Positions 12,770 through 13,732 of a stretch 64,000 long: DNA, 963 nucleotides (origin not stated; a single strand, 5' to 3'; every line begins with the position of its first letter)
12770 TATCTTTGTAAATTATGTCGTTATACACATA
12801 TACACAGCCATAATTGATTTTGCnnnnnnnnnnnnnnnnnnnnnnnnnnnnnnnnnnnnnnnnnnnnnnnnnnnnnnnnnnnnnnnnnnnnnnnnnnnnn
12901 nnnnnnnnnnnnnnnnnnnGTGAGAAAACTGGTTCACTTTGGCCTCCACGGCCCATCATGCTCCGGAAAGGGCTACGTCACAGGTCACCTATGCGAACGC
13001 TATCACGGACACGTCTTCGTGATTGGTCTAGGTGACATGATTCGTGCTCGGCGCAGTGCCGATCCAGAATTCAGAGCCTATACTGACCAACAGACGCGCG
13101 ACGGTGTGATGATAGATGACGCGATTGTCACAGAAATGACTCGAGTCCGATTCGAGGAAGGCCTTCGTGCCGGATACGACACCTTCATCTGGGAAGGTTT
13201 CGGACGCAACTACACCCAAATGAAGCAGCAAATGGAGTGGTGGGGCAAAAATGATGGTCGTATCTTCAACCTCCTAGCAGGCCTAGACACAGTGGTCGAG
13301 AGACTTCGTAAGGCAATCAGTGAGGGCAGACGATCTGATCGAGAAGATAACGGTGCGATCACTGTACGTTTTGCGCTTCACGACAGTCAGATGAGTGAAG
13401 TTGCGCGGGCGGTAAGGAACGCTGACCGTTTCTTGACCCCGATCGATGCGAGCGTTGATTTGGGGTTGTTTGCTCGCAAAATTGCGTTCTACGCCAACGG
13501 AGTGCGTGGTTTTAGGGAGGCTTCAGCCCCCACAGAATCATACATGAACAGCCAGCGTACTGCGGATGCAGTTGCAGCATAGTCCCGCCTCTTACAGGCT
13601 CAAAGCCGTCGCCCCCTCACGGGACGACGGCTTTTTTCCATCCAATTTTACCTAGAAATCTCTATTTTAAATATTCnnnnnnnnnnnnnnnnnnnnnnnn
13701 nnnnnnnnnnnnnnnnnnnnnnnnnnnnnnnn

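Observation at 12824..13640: Foreign high-GC adenylate-kinase-like P-loop kinase inserted between the pilB operon and valS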

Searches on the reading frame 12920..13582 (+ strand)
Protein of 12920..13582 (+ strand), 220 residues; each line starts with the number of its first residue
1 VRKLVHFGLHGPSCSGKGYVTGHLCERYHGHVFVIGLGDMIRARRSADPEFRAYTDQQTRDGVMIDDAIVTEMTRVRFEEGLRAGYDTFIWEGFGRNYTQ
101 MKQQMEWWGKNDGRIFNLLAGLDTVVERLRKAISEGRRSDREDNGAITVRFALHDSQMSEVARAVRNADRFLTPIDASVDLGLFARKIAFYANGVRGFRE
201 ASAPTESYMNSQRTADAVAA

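Call 4: search_protein_families(library=pfam, proteins=[window:12920-13582:+], max_evalue=1)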
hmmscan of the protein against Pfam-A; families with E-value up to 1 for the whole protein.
window:12920-13582:+ (220 aa): 3 families
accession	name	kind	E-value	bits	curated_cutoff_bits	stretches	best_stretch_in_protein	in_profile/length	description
PF00406.28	ADK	-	1.2e-09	38.9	26.8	1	10-161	2-142/151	Adenylate kinase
PF13207.12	AAA_17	-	1.4e-05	25.8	27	1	11-142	2-132/136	AAA domain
PF13671.12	AAA_33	-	0.0042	17.8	27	1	9-92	4-77/143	AAA domain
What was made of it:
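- Checked: Protein: it carries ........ (residues 11-18, nt 12950-12973) and passes Pfam ADK PF00406 (38.9 bits, cut-off 26.8) (call 4).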

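Call 5: search_protein_families(library=ncbifam, proteins=[window:12920-13582:+], max_evalue=1)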
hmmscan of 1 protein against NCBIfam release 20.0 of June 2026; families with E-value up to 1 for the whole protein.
window:12920-13582:+ (220 aa): 13 families
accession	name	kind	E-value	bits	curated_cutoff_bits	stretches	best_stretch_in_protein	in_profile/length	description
NF001381.0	PRK00279.1-3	equivalog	3.2e-12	46.6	187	1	9-181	5-174/188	adenylate kinase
TIGR01351.1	adk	subfamily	2.5e-10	40.3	168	1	9-131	4-126/212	adenylate kinase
NF011105.0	PRK14532.1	equivalog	4.5e-09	36.1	162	1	9-160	5-154/189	adenylate kinase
TIGR01359.1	UMP_CMP_kin_fam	subfamily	6.7e-08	32.7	207.6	1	7-178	3-170/185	UMP-CMP kinase family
NF002700.0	PRK02496.1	equivalog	7.8e-08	32.2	262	1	9-161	6-152/184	adenylate kinase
NF001380.0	PRK00279.1-2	equivalog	3.3e-06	26.6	251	1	9-129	5-124/216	adenylate kinase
NF011101.0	PRK14528.1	equivalog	1.9e-05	24.5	195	1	9-143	6-140/187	adenylate kinase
NF001379.0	PRK00279.1-1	equivalog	4.6e-05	22.9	268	1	9-129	5-120/216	adenylate kinase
NF011099.0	PRK14526.1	equivalog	8.7e-05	22.3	223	1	9-130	5-120/211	adenylate kinase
NF011104.0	PRK14531.1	equivalog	0.0005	19.8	160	1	10-143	8-136/183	adenylate kinase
NF001387.0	PRK00279.2-5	equivalog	0.0015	18.2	373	1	9-101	5-91/224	adenylate kinase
NF010381.0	PRK13808.1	equivalog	0.003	17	426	1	9-101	5-93/335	adenylate kinase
NF001384.0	PRK00279.2-2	equivalog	0.09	12.5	152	1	9-144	7-138/191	adenylate kinase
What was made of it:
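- On Canonical bacterial Adk (NCBIfam TIGR01351, NF001381 and other equivalogs): Best is 46.6 bits against 187 (NF001381); 40.3 against 168 (TIGR01351) (call 5).
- Closest known: Canonical bacterial Adk. Different: Fails all equivalog cut-offs (call 5).
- All NCBIfam adenylate-kinase equivalogs are far below cut-off (46.6 vs 187 bits) (call 5). NCBIfam adk equivalog scores are a quarter of the cut-offs (call 5).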

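Call 7: find_homologous_proteins(query=window:12920-13582:+, max_evalue=0.001)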
Query window:12920-13582:+ (220 aa): 4 proteins with E <= 0.001 among 1476 candidates.
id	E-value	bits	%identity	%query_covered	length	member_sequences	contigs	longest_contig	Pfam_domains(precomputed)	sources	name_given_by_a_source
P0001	4.4e-144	496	100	100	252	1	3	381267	PF00406.30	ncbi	-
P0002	8.8e-103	361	78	92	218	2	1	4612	PF00406.30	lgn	-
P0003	1.5e-73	265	60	91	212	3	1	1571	PF00406.30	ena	-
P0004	2.3e-73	265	59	92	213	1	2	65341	PF00406.30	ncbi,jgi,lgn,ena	jgi:adenylate kinase family enzyme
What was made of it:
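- Checked: Start codon: the annotated 252-aa ORF (TTG at 12824; this is database protein P0001, call 7) is over-extended.
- Only four close homologues exist among 5.8 billion proteins (call 7).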

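Call 10: find_encoding_contigs(protein=P0004, flank=10000, max_places=4)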
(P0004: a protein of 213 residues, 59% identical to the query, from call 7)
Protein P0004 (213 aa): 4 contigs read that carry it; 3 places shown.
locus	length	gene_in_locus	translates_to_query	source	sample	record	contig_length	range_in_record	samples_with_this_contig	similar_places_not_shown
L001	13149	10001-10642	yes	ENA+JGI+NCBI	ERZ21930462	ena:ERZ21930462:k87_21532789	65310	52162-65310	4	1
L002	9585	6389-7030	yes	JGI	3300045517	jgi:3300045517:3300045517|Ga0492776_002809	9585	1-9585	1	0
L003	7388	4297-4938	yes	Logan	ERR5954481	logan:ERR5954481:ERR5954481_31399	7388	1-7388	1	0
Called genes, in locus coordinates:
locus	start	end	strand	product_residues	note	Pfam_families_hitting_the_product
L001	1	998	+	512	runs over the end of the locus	PF08323:Glyco_transf_5, PF13579:Glyco_trans_4_4 (faint), PF20706:GT4-conflict (weak), PF00534:Glycos_transf_1, PF13692:Glyco_trans_1_4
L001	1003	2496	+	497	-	PF03065:Glyco_hydro_57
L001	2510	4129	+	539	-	PF00343:Phosphorylase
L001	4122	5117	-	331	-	PF00768:Peptidase_S11, PF00144:Beta-lactamase (weak), PF13354:Beta-lactamase2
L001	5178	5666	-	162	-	PF07963:N_methyl (weak)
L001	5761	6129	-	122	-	-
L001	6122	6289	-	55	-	PF07963:N_methyl (weak)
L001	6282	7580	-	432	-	PF08309:LVIVD (faint)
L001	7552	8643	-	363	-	PF00482:T2SSF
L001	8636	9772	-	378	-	PF00437:T2SSE, PF20720:nSTAND3 (faint)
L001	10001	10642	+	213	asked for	PF00406:ADK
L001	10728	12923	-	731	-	PF00133:tRNA-synt_1, PF09334:tRNA-synt_1g, PF00133:tRNA-synt_1, PF08264:Anticodon_1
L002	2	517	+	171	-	?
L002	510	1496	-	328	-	PF00768:Peptidase_S11, PF00144:Beta-lactamase (weak), PF13354:Beta-lactamase2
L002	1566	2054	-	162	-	PF07963:N_methyl (weak)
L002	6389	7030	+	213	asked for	PF00406:ADK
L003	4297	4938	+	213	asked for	PF00406:ADK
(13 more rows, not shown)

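Call 11: find_encoding_contigs(protein=P0002, flank=10000, max_places=4)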
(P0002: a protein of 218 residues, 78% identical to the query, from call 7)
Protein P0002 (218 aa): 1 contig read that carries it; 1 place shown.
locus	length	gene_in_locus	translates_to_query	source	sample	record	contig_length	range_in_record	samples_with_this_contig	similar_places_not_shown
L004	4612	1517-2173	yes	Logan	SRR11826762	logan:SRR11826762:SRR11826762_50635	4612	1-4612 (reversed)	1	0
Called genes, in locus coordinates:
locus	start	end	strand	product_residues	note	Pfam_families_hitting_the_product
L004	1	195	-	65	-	?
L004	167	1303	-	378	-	PF00437:T2SSE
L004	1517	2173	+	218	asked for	PF00406:ADK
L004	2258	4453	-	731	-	PF00133:tRNA-synt_1, PF09334:tRNA-synt_1g, PF00133:tRNA-synt_1, PF08264:Anticodon_1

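Call 12: find_encoding_contigs(protein=P0001, flank=10000, max_places=4)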
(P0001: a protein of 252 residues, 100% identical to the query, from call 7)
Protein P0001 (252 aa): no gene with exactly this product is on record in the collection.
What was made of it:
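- Tried and rejected: The window's own protein is not in the contig index (call 12).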

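Call 20: find_related_loci(query=A1, collection=genome_contigs, flank=10000)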
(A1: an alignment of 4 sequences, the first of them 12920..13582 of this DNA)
Query A1 (220 aa) in genome_contigs; peptide patterns used: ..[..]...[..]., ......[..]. (x = any residue, [..] = any of these).
59 stretches matched a pattern, but none encodes a relative of the query by tblastn (E <= 1e-3).
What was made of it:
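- Tried and rejected: The GTDB species set does not hold this species (call 20).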

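Call 21: list_cluster_members(proteins=[P0001, P0004, P0003])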
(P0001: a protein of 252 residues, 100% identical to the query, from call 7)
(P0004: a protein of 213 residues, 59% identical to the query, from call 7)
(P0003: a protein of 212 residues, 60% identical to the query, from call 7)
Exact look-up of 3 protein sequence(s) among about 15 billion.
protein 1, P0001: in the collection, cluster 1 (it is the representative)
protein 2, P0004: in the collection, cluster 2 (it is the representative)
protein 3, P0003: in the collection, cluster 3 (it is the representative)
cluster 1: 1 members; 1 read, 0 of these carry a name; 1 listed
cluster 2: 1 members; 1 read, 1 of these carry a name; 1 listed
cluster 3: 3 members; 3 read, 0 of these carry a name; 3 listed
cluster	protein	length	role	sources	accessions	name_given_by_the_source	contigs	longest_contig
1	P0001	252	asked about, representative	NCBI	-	-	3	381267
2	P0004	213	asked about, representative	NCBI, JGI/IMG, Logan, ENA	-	adenylate kinase family enzyme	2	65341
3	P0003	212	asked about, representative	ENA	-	-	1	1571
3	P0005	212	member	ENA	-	-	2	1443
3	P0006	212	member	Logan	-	-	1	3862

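Call 27: search_protein_representatives(alignment_id=A1)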
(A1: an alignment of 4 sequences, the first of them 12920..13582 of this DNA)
Query: 4 sequences, 213 profile positions. Proteins with E-value up to 0.001 (for the whole library): 411; up to 1e-10: 38; up to 1e-30: 5. The best 150 are listed.
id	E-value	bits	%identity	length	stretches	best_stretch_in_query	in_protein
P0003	1.8e-125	433.0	-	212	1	1-213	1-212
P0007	1.7e-56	207.6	-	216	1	3-191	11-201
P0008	2.5e-39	151.5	-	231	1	5-195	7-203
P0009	3.2e-32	128.2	-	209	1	3-195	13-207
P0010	4.5e-31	124.5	-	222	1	5-193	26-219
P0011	4.9e-21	91.7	-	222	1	4-189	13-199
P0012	2.4e-20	89.4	-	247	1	6-195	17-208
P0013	8.9e-19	84.3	-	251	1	9-194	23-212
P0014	9.6e-19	84.2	-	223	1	10-189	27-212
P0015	9.7e-19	84.2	-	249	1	2-195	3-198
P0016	1.7e-16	76.8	-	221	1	11-187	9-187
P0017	1.4e-15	73.9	-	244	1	9-199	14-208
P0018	2.9e-15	72.8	-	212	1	29-188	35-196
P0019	6.2e-15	71.8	-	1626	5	7-100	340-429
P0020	8.7e-15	71.3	-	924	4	7-112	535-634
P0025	1.5e-13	67.2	-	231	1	5-184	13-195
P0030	3.8e-13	65.9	-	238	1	11-198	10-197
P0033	6.0e-13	65.3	-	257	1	10-188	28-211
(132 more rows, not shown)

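Call 30: find_encoding_contigs(protein=P0007, flank=8000, max_places=3)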
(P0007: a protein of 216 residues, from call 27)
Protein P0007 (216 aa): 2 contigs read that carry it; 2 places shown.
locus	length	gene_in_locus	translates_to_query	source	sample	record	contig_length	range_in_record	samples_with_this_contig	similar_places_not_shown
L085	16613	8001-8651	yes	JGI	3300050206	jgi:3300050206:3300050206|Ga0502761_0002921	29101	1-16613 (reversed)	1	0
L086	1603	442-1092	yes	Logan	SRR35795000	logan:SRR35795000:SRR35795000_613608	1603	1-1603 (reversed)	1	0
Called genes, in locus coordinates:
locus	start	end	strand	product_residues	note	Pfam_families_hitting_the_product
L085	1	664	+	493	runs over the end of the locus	PF03065:Glyco_hydro_57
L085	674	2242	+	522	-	PF08323:Glyco_transf_5 (faint), PF00343:Phosphorylase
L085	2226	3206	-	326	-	PF00768:Peptidase_S11, PF13354:Beta-lactamase2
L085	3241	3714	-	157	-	PF07963:N_methyl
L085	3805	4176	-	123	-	-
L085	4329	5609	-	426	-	PF08309:LVIVD (faint)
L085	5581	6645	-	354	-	PF00482:T2SSF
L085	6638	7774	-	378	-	PF00437:T2SSE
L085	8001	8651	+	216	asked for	PF00406:ADK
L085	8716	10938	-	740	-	PF00133:tRNA-synt_1, PF09334:tRNA-synt_1g (weak), PF08264:Anticodon_1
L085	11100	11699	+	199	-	-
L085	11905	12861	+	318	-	-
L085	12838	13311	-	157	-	-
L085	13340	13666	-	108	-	PF18895:T4SS_pilin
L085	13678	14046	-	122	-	PF18895:T4SS_pilin (faint)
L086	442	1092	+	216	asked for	PF00406:ADK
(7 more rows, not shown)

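Call 33: search_solved_structures(query=A1, max_evalue=0.001, show_alignments=2)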
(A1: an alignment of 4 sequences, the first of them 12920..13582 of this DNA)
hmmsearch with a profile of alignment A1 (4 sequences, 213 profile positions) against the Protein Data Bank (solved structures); distinct sequences matched with E-value up to 0.001: 28.
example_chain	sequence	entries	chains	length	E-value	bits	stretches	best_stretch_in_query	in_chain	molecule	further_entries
1zak_A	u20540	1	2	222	1.9e-06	30.9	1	8-101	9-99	ADENYLATE KINASE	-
2xb4_A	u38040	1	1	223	1.1e-05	28.4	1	9-111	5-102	ADENYLATE KINASE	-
3l0p_A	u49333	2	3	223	1.1e-05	28.4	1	9-111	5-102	Adenylate kinase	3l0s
8pvw_A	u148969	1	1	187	2.4e-05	27.3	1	8-145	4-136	Adenylate kinase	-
9r6u_A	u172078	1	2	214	5.1e-05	26.2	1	8-100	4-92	Adenylate kinase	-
1aky_A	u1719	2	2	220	7.3e-05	25.7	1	5-102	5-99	ADENYLATE KINASE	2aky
3aky_A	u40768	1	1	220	7.5e-05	25.7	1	5-102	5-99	ADENYLATE KINASE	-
1e4v_A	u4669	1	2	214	0.00011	25.1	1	8-100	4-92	Adenylate kinase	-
1e4y_A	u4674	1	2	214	0.00015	24.7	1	8-100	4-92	Adenylate kinase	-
8bqf_A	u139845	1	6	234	0.00017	24.5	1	8-100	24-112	Adenylate kinase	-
4x8h_A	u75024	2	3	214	0.00019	24.4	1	8-100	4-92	Adenylate kinase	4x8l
9r71_A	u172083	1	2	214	0.00019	24.4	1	8-100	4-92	Adenylate kinase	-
1ake_A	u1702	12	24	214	0.00019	24.4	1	8-100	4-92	ADENYLATE KINASE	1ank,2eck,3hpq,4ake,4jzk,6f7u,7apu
4x8m_A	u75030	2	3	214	0.00019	24.3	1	8-100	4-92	Adenylate kinase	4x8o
6s36_A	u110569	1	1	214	0.00019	24.3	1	8-99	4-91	Adenylate kinase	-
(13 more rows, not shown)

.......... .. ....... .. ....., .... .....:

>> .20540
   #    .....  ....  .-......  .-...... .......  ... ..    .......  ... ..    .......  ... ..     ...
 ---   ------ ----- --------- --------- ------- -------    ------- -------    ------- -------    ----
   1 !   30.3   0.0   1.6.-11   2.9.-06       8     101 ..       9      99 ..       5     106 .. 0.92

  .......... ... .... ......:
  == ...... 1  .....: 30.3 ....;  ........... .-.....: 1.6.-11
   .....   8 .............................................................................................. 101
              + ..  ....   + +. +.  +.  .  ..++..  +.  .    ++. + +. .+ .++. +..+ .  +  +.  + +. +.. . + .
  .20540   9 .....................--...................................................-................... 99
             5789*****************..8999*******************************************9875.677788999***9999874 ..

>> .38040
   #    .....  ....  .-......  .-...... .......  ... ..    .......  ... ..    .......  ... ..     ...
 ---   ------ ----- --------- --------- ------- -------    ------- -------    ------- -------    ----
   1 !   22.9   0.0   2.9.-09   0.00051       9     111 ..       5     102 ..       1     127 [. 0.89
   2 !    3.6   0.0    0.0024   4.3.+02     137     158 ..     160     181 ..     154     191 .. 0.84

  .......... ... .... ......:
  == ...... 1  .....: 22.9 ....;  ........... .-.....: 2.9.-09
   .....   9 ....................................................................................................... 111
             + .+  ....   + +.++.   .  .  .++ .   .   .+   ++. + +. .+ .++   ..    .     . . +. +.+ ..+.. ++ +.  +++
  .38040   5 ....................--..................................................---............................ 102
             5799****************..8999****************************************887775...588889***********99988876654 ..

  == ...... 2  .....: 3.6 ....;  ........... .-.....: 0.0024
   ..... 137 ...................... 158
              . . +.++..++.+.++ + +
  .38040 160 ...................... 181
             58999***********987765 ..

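Call 34: search_protein_families(library=padloc, proteins=[window:12920-13582:+], max_evalue=1)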
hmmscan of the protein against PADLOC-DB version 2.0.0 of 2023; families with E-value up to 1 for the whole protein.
window:12920-13582:+ (220 aa): 0 families

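Call 35: search_protein_families(library=phrogs, proteins=[window:12920-13582:+], max_evalue=1)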
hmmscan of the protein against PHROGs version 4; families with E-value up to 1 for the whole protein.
window:12920-13582:+ (220 aa): 2 families
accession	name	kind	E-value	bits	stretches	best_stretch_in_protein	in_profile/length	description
phrog_927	-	connector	0.015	16.4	1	153-213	27-88/168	tail completion or Neck1 protein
phrog_37156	-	unknown function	0.18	12.3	1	145-189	89-133/175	-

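Call 36: find_encoding_contigs(protein=P0008, flank=8000, max_places=2)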
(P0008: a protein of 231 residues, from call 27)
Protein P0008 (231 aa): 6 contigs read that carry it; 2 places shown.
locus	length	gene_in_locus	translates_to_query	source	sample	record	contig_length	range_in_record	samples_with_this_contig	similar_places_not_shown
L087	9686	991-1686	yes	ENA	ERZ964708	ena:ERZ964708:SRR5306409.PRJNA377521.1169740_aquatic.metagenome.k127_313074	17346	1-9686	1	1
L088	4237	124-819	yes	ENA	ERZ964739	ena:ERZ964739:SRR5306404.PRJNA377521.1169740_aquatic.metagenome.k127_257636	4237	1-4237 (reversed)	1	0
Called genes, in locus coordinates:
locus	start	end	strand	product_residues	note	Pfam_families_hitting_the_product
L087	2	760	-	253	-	?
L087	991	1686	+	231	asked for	PF00406:ADK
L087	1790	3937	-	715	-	PF00133:tRNA-synt_1, PF09334:tRNA-synt_1g, PF08264:Anticodon_1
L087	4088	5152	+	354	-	-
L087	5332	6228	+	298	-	-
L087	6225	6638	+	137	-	-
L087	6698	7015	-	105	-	PF18895:T4SS_pilin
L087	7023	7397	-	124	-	PF18895:T4SS_pilin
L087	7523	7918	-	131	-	PF18895:T4SS_pilin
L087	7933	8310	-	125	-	-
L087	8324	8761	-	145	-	PF04956:TrbC (faint), PF18895:T4SS_pilin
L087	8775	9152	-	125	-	PF18895:T4SS_pilin (faint)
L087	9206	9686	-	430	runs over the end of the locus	PF01547:SBP_bac_1, PF13416:SBP_bac_8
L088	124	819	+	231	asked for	PF00406:ADK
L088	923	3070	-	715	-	PF00133:tRNA-synt_1, PF09334:tRNA-synt_1g, PF08264:Anticodon_1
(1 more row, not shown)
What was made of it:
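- It is a neighbour of pilus genes, and in this subclade of T4SS-pilin genes (calls 30, 36).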

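Call 37: find_encoding_contigs(protein=P0011, flank=8000, max_places=2)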
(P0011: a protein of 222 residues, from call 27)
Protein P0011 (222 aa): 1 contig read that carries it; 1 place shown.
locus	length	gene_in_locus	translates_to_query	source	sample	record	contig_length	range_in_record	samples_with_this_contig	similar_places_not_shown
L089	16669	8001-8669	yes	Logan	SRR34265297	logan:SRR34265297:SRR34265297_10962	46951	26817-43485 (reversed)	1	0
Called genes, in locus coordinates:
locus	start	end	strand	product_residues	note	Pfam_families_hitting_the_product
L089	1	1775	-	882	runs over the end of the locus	PF02463:SMC_N (faint), PF13191:AAA_16 (faint), PF20703:nSTAND1 (faint), PF20720:nSTAND3 (faint), PF00005:ABC_tran (faint), PF13304:AAA_21 (faint), PF13555:AAA_29 (faint), PF17760:UvrA_inter, +1 more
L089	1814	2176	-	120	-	PF00072:Response_reg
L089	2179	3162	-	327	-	PF00768:Peptidase_S11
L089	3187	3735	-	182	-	PF07963:N_methyl (weak)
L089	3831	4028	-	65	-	-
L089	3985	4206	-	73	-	-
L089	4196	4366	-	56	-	PF07963:N_methyl (weak)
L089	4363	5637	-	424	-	PF08309:LVIVD (faint)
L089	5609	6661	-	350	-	PF00482:T2SSF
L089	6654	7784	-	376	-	PF00437:T2SSE, PF20720:nSTAND3 (faint)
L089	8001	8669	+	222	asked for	PF00406:ADK, PF13207:AAA_17 (weak)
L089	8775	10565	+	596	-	PF00009:GTP_EFTU, PF01926:MMR_HSR1, PF22042:EF-G_D2, PF03144:GTP_EFTU_D2, PF00679:EFG_C, PF21018:BipA_C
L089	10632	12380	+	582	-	PF07973:tRNA_SAD, PF00587:tRNA-synt_2b, PF03129:HGTP_anticodon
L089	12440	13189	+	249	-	PF04264:YceI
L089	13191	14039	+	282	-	PF13462:Thioredoxin_4, PF01323:DSBA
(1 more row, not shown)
